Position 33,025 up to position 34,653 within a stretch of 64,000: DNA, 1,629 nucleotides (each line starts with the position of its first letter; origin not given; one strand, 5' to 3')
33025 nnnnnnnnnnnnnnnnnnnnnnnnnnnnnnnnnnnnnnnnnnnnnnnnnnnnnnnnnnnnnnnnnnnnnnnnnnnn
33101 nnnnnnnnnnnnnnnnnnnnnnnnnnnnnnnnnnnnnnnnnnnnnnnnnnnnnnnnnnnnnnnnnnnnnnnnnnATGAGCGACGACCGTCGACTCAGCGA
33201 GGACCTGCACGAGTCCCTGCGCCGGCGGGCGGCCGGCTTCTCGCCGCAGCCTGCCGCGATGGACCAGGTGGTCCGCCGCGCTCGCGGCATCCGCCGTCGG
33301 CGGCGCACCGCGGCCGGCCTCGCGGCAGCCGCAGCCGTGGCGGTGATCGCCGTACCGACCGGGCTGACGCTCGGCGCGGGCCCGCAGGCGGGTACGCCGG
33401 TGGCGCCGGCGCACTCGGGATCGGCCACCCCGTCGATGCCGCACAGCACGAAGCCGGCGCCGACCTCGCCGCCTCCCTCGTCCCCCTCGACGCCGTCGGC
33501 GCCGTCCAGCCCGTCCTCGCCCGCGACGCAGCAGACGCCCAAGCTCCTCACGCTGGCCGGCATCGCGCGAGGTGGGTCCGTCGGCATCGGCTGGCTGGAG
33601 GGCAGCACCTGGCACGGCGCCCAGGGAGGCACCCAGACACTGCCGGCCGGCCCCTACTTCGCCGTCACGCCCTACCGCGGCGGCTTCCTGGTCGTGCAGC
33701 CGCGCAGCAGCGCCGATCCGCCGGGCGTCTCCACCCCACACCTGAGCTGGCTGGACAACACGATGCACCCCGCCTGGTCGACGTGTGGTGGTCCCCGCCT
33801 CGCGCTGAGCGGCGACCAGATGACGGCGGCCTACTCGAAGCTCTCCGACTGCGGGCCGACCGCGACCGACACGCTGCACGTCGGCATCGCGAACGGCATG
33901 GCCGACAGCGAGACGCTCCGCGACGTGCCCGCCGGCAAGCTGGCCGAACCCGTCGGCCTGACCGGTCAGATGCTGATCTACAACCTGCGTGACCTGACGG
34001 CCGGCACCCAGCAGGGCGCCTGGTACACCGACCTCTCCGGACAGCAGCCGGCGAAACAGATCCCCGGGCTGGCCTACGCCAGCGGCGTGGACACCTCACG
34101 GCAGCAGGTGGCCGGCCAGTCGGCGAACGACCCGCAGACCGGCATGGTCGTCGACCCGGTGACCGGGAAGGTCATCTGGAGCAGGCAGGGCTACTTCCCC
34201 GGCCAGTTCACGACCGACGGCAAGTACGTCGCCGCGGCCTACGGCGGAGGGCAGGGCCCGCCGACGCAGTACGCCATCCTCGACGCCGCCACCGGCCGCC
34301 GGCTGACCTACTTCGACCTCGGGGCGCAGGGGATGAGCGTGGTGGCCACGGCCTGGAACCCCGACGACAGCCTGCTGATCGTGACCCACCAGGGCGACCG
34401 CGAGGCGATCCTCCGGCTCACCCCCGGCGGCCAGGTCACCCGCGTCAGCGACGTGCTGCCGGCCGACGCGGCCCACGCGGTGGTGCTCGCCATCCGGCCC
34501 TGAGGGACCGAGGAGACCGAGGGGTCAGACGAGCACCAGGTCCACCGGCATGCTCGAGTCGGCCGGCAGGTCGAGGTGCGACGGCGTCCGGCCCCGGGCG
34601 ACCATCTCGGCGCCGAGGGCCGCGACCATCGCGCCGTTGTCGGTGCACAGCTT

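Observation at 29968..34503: Duplicated ECF sigma/membrane-partner module with a shared GCAAC-N17-CGT promoter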

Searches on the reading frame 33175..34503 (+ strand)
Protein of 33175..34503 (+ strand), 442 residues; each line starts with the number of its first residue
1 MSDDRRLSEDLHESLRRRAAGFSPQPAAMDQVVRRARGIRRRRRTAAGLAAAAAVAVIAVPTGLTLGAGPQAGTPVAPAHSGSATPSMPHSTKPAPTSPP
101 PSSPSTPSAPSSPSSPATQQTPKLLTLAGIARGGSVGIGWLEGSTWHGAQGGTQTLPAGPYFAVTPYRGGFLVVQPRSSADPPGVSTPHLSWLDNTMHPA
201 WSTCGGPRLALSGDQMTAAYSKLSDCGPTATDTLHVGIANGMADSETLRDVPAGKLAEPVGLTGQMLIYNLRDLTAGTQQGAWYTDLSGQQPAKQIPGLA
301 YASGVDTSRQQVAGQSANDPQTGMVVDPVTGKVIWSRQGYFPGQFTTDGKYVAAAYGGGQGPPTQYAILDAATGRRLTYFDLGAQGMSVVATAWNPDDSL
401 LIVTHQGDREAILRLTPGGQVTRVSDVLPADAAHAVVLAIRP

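Call 7: search_protein_families(library=pfam, proteins=[window:33175-34503:+], max_evalue=0.01)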
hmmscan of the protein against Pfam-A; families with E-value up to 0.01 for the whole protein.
window:33175-34503:+ (442 aa): 0 families

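Call 8: search_protein_families(library=ncbifam, proteins=[window:33175-34503:+], max_evalue=0.01)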
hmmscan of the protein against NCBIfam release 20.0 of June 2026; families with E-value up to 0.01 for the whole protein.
window:33175-34503:+ (442 aa): 0 families

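Call 33: search_solved_structures(query=window:33175-34503:+, max_evalue=1)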
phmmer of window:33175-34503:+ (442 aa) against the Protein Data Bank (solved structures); distinct sequences matched with E-value up to 1: 0.

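Call 36: find_homologous_proteins(query=window:33175-34503:+)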
Query window:33175-34503:+ (442 aa): 27 proteins with E <= 0.001 among 8000 candidates.
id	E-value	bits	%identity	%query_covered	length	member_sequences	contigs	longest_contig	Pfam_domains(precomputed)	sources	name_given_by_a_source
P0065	7.0e-261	884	90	100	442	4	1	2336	-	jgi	jgi:hypothetical protein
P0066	3.9e-174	598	67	100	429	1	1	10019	-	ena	-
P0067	4.0e-161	555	61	100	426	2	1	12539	-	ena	-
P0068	3.7e-156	538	61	100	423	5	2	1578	-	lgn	-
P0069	2.3e-148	513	58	100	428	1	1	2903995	-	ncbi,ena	-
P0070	2.6e-146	506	56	100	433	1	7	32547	-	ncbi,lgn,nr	ncbi:MAG TPA: hypothetical protein VFM09_11060 [Marmoricola sp.]|nr:hypothetical protein [Marmoricol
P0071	4.7e-143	495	56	100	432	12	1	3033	-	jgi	jgi:hypothetical protein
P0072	1.0e-123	432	51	100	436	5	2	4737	-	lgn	-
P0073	7.1e-104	366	56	75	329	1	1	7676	-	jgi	jgi:hypothetical protein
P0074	5.4e-42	162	35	96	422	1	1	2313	-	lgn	-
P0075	1.4e-41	161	36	100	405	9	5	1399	-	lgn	-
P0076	1.4e-40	158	37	100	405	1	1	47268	-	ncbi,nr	ncbi:MAG TPA: hypothetical protein VFR99_11730 [Marmoricola sp.]|nr:hypothetical protein [Marmoricol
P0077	2.5e-35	140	34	71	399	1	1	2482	-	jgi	jgi:hypothetical protein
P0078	3.1e-28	117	35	98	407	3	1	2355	-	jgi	jgi:hypothetical protein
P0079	1.3e-27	115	31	96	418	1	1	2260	-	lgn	-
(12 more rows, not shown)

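Call 44: predict_structure(alignment_id=A2)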
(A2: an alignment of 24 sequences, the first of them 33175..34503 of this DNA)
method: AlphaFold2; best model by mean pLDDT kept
length: 442 residues; sequences in the alignment: 24
mean_pLDDT: 81.9   pTM: 0.70
mean pLDDT of the five models: 81.9, 80.2, 80.1, 79.1, 78.5
residues with pLDDT >= 90: 276; 70-90: 59; 50-70: 33; < 50: 74
segments of 3 or more residues with pLDDT < 50: 46-98, 104-106, 109-120
pLDDT, mean of each block of 10 residues (from residue 1): 74 78 52 63 51 38 32 35 35 45 50 47 86 95 95 94 94 92 87 96 95 93 93 93 87 95 94 92 93 96 95 96 97 97 95 87 92 98 93 96 97 98 97 94 87
secondary structure, 60 per line:
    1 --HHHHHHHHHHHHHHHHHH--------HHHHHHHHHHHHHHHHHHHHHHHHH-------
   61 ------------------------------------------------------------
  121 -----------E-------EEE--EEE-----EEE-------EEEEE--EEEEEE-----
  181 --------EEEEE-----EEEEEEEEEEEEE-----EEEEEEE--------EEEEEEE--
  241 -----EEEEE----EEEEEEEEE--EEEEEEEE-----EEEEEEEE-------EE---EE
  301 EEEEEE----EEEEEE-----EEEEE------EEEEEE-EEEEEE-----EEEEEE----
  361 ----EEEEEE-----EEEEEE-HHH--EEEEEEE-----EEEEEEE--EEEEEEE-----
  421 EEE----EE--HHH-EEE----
elements in order: H3-20 H29-53 E140-142 E145-147 E153-155 E163-167 E170-175 E189-193 E199-211 E217-223 E232-238 E246-250 E255-263 E266-273 E279-286 E299-306 E311-316 E322-326 E333-338 E340-345 E351-356 E365-370 E376-381 E388-394 E400-406 E409-415 E421-423 E436-438

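Call 46: fold_search(model_id=the predicted structure, library=pdb)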
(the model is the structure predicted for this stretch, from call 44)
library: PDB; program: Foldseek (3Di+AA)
matches with E <= 10: 1044; with E <= 0.001: 390
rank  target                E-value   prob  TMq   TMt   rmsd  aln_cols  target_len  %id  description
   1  9cnw_B                1.3e-07  1.00  0.31  0.38  10.8       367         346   11  CryoEM structure of the APO-BAM complex in DDM detergent (released 2024-12-25)
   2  6klr_A                1.7e-07  1.00  0.31  0.42   9.0       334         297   10  Crystal structure of human WIPI3 in complex with the WIR-peptide from ATG2A (released 2020-04-29)
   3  5ltg_A                2.5e-07  1.00  0.35  0.45   8.3       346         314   11  Citrate-bound Pichia angusta Atg18 (released 2017-09-20)
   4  5ltd_B                2.9e-07  1.00  0.31  0.40   9.9       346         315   10  Phosphate-bound Pichia angusta Atg18 (released 2017-09-20)
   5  1gq1_A                4.0e-07  1.00  0.36  0.30  10.8       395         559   11  CYTOCHROME CD1 NITRITE REDUCTASE, Y25S mutant, OXIDISED FORM (released 2002-11-28)
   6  5kja_B                4.2e-07  1.00  0.40  0.38   7.1       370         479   12  Synechocystis apocarotenoid oxygenase (ACO) mutant - Trp149Ala (released 2016-08-03)
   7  7vud                  4.2e-07  1.00  0.30  0.26  11.3       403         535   11  Carotenoid Cleavage Dioxygenase 1 from Osmanthus fragrans (released 2022-11-02)
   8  2mta_H                4.5e-07  1.00  0.34  0.39   9.2       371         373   12  CRYSTAL STRUCTURE OF A TERNARY ELECTRON TRANSFER COMPLEX BETWEEN METHYLAMINE DEHYDROGENASE, AMICYANIN AND A C-TYPE CYT (released 1994-01-31)
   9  8orr                  6.1e-07  1.00  0.33  0.40  10.3       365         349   12  Outer membrane protein assembly factor BamB from Klebsiella pneumoniae (released 2024-04-24)
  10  3s8v_B                6.4e-07  1.00  0.23  0.17  20.4       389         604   11  Crystal structure of LRP6-Dkk1 complex (released 2011-10-26)
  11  5kja_A                7.1e-07  1.00  0.40  0.38   7.1       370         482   12  Synechocystis apocarotenoid oxygenase (ACO) mutant - Trp149Ala (released 2016-08-03)
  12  3prw                  7.1e-07  1.00  0.33  0.40  10.4       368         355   10  Crystal structure of the lipoprotein BamB (released 2011-01-19)
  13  6c7p_B                7.5e-07  1.00  0.40  0.38   7.1       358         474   12  Crystal structure of D477G ACO/RPE65 chimera, monoclinic crystal form (released 2018-04-25)
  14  1aom_B                7.5e-07  1.00  0.36  0.30  11.0       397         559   11  SUBSTRATE AND PRODUCT BOUND TO CYTOCHROME CD1 NITRITE REDUCTASE (released 1998-02-04)
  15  6u42_5L               8.3e-07  1.00  0.21  0.15  17.8       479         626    9  Natively decorated ciliary doublet microtubule (released 2019-11-13)
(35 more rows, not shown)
